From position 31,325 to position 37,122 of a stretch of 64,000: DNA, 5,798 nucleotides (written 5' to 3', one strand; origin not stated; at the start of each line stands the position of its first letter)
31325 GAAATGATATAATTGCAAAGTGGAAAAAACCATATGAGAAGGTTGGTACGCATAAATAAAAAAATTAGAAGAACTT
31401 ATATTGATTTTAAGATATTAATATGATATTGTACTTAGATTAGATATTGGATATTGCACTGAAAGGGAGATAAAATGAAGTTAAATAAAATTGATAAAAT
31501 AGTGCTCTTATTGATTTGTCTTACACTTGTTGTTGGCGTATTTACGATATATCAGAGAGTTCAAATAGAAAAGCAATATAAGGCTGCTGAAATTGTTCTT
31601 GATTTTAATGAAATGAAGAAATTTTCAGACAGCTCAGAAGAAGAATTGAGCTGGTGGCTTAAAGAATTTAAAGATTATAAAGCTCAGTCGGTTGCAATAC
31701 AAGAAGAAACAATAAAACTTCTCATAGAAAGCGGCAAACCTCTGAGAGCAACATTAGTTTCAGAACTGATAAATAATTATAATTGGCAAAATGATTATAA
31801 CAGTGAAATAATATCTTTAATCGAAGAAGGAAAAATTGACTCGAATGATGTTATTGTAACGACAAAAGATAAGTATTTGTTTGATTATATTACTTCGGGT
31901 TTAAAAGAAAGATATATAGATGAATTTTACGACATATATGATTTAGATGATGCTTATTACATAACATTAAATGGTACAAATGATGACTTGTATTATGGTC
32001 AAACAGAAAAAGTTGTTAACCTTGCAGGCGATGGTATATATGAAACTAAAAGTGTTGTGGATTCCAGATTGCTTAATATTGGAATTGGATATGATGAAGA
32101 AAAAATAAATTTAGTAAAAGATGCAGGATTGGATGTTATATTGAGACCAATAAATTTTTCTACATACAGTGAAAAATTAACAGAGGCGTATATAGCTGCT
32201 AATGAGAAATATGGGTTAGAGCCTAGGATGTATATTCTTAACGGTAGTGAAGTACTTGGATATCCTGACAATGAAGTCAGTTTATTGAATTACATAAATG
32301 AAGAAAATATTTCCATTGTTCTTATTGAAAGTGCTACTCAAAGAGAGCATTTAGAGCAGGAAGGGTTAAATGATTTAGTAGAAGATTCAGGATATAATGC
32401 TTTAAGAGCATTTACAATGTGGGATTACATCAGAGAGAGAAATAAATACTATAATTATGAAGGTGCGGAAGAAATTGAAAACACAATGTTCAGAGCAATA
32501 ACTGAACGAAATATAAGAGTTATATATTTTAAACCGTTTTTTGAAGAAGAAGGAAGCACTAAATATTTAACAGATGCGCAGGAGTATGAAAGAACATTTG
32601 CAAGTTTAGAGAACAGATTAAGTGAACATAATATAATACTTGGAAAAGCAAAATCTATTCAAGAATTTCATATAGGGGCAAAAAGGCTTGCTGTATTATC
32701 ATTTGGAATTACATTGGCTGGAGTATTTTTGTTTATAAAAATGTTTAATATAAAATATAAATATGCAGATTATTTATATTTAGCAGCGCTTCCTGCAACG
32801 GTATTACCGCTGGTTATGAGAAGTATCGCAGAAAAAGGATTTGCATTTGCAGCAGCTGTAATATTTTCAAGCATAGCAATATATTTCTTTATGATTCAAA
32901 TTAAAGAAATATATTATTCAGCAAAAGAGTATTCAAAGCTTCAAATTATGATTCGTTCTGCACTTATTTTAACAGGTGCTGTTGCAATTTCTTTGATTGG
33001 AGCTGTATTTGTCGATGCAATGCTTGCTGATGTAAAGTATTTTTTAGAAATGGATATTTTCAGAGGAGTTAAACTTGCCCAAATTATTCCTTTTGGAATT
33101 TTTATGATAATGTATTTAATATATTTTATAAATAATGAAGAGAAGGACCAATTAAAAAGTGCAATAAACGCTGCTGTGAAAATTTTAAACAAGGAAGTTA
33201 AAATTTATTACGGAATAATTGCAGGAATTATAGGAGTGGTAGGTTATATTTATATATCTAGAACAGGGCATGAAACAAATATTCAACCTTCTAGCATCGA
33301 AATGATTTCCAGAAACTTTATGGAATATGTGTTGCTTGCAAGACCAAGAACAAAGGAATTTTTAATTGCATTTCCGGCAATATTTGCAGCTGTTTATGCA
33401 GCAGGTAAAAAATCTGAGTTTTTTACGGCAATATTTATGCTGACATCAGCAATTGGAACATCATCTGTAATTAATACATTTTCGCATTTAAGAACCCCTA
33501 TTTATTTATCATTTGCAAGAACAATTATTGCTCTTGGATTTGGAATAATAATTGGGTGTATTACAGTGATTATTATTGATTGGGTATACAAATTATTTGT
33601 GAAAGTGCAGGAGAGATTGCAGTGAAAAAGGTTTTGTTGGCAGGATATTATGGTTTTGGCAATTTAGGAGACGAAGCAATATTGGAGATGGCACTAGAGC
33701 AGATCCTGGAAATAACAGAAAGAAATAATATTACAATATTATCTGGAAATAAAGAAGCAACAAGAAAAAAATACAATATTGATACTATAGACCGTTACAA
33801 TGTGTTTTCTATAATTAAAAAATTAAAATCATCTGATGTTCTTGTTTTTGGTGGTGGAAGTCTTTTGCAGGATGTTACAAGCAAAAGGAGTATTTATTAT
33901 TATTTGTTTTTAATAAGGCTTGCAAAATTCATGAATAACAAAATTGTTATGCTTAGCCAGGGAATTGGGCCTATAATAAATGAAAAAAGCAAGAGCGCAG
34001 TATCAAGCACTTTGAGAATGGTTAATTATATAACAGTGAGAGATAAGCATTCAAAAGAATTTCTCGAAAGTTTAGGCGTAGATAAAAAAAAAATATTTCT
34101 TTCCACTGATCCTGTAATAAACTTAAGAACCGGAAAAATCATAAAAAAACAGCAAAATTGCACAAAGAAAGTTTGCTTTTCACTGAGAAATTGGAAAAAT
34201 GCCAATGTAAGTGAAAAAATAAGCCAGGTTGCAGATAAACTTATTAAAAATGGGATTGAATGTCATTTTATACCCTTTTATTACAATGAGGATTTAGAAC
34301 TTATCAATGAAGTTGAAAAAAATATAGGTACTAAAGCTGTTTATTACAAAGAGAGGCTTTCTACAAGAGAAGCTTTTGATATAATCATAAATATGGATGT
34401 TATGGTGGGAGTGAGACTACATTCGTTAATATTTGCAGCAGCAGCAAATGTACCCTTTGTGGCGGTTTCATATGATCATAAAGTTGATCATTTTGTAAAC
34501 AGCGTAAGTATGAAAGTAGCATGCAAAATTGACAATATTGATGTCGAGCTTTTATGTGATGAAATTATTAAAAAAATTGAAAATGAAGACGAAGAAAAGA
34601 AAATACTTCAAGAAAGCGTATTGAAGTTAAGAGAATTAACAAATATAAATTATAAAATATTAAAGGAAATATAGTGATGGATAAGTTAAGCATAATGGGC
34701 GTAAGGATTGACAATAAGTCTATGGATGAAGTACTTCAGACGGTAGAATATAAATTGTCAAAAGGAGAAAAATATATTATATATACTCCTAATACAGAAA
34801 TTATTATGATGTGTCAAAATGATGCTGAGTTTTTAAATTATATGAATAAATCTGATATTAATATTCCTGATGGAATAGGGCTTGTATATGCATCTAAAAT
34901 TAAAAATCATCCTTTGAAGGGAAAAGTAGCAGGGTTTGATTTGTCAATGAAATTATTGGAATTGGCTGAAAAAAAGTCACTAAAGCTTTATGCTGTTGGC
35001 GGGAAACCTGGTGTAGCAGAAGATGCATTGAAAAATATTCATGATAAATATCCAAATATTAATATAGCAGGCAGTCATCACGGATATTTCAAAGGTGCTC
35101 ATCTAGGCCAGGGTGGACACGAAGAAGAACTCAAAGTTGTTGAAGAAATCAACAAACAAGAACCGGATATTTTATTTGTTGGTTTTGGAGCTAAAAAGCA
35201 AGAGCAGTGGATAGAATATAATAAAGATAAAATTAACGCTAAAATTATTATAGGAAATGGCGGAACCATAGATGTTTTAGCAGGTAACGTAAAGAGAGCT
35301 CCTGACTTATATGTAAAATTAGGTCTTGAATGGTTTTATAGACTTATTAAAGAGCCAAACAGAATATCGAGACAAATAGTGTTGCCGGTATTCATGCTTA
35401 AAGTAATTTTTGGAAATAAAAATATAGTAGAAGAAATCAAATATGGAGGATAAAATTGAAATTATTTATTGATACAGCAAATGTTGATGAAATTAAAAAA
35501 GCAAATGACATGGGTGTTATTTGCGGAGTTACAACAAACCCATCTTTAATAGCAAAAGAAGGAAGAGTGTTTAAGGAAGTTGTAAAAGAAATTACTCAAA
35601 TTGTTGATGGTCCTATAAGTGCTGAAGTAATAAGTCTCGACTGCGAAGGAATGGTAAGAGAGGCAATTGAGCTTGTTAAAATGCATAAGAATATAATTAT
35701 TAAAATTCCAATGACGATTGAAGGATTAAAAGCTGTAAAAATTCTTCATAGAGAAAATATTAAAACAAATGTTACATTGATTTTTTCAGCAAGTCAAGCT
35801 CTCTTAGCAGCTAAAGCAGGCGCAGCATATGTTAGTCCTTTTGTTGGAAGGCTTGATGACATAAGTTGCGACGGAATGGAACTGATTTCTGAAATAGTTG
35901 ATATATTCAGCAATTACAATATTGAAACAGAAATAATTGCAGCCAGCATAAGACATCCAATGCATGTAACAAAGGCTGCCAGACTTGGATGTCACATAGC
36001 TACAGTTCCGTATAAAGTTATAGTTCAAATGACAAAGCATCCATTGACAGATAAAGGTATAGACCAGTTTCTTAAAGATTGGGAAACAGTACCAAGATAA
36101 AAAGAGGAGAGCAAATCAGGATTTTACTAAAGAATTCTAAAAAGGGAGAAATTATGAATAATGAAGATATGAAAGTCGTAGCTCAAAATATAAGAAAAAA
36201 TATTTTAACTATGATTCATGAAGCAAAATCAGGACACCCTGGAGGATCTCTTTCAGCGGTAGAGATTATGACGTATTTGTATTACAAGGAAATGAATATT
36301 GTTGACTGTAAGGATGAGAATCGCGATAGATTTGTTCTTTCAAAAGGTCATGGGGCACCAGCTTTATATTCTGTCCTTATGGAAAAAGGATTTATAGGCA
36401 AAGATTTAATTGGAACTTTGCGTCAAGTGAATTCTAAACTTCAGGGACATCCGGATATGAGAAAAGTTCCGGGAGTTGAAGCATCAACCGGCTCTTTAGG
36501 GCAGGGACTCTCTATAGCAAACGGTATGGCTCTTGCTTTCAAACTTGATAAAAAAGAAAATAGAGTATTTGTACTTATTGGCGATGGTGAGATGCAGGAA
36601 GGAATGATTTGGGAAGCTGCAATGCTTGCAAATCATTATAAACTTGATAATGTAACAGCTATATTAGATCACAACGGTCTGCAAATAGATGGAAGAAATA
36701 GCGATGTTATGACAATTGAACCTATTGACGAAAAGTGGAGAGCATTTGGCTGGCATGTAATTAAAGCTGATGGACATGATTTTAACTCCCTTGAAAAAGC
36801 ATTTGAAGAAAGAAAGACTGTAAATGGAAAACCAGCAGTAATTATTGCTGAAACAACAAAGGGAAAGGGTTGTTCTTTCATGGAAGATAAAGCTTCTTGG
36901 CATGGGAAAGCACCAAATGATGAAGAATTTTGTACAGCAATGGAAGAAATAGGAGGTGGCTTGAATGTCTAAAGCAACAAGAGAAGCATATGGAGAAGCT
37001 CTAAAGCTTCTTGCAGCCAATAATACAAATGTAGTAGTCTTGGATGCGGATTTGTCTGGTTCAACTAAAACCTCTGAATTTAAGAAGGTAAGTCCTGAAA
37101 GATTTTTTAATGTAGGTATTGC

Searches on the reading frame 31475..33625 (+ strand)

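Call 81: search_protein_families(library=pfam, proteins=[window:31475-33625:+], max_evalue=0.00001)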
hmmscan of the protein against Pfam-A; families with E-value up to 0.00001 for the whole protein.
window:31475-33625:+ (716 aa): 1 family
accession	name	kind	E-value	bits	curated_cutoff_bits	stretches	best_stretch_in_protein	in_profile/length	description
PF18949.5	DUF5693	-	5.2e-158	527.7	29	1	36-704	1-608/609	Family of unknown function (DUF5693)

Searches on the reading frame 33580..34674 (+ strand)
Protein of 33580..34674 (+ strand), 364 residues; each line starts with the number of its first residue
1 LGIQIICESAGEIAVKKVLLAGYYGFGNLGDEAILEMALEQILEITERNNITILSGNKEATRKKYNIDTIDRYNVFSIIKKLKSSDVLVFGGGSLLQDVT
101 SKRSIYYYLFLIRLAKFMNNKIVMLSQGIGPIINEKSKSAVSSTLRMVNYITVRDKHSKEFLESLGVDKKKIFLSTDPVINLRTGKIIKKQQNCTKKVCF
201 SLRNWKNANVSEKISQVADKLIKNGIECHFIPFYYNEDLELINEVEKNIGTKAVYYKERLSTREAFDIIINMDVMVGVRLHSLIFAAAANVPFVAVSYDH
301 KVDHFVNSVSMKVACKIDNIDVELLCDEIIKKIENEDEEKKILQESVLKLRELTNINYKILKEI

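Call 81: search_protein_families(library=pfam, proteins=[window:33580-34674:+], max_evalue=0.00001)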
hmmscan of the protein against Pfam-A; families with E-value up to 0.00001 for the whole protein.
window:33580-34674:+ (364 aa): 1 family
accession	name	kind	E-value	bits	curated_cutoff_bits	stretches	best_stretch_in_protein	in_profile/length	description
PF04230.19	PS_pyruv_trans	-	5.9e-44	151.5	25.3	1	28-300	1-280/280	Polysaccharide pyruvyl transferase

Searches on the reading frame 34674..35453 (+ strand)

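Call 81: search_protein_families(library=pfam, proteins=[window:34674-35453:+], max_evalue=0.00001)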
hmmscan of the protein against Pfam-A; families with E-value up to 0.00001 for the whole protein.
window:34674-35453:+ (259 aa): 1 family
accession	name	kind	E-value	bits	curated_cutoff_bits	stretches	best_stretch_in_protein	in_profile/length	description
PF03808.19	Glyco_tran_WecG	-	1.2e-60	204.6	27.4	1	61-234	2-167/168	Glycosyl transferase WecG/TagA/CpsF family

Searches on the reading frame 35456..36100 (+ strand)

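Call 81: search_protein_families(library=pfam, proteins=[window:35456-36100:+], max_evalue=0.00001)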
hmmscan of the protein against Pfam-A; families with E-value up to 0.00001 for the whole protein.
window:35456-36100:+ (214 aa): 1 family
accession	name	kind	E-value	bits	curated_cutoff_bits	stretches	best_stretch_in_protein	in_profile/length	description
PF00923.25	TAL_FSA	-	2.1e-65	221.4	27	1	3-211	1-280/285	Transaldolase/Fructose-6-phosphate aldolase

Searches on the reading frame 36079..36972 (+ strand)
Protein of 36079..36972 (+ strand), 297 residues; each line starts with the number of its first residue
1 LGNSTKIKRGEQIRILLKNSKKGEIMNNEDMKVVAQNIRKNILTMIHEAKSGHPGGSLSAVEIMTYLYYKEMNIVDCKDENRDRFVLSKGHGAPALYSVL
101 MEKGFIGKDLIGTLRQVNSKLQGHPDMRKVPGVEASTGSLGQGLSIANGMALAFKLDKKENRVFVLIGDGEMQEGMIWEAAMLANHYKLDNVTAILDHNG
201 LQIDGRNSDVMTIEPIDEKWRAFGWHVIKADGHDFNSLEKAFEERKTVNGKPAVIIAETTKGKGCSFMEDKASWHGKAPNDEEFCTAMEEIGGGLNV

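Call 81: search_protein_families(library=pfam, proteins=[window:36079-36972:+], max_evalue=0.00001)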
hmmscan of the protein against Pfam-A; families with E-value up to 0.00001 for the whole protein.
window:36079-36972:+ (297 aa): 4 families
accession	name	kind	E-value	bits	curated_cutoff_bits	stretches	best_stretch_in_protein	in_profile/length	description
PF00456.26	Transketolase_N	-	1.4e-56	192.4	22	1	34-291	5-275/334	Transketolase, thiamine diphosphate binding domain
PF13292.11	DXP_synthase_N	-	3.3e-17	63.1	21.2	1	25-204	12-176/274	1-deoxy-D-xylulose-5-phosphate synthase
PF00676.26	E1_dh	-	3e-09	36.7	22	1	132-261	95-226/300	Dehydrogenase E1 component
PF09364.15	XFP_N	-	5.5e-08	32.5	23.7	1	128-244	130-246/364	XFP N-terminal domain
